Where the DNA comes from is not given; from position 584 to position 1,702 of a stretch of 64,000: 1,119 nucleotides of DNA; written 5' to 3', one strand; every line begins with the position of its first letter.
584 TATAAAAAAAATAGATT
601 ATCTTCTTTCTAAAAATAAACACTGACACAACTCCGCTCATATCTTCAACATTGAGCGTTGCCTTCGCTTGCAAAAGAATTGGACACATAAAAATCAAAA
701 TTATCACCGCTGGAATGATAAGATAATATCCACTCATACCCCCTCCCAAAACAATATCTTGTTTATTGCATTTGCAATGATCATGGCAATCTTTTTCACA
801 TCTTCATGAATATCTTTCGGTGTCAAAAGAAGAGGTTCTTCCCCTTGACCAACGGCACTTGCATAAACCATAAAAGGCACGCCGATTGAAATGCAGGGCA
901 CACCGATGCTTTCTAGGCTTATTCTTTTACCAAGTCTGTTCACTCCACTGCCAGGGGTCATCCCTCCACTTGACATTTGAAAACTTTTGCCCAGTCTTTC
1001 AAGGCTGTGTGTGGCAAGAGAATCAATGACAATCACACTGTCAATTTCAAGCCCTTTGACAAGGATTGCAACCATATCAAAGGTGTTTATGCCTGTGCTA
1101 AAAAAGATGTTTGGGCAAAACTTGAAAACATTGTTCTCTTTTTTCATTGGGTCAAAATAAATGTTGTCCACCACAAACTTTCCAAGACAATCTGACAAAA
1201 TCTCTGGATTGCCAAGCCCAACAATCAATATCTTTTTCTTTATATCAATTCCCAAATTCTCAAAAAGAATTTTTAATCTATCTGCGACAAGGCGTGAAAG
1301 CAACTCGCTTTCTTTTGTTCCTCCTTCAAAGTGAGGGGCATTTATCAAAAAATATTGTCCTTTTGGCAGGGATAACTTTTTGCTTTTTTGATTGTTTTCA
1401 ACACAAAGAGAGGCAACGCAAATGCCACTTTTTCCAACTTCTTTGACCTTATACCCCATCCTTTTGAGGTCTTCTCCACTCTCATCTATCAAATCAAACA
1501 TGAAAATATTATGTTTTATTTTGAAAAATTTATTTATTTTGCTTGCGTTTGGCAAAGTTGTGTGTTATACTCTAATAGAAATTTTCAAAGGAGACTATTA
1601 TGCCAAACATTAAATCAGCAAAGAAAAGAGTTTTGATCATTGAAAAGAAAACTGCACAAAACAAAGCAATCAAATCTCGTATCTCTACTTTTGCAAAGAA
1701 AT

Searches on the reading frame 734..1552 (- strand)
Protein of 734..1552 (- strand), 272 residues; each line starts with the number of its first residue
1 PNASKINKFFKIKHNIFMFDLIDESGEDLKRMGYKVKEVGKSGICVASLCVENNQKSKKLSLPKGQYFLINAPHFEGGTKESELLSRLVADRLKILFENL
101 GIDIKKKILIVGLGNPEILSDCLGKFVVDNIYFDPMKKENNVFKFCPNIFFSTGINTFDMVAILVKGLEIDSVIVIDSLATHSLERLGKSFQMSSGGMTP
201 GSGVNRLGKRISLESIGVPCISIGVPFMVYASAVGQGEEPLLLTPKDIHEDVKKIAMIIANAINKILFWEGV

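Call 84: search_protein_families(library=pfam, proteins=[window:734-1552:-], max_evalue=0.00001)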
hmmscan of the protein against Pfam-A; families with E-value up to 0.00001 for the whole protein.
window:734-1552:- (272 aa): 1 family
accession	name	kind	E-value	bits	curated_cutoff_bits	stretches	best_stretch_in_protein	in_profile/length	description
PF03418.19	Peptidase_A25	-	2e-35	122.8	27.8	1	31-234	21-234/353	Germination protease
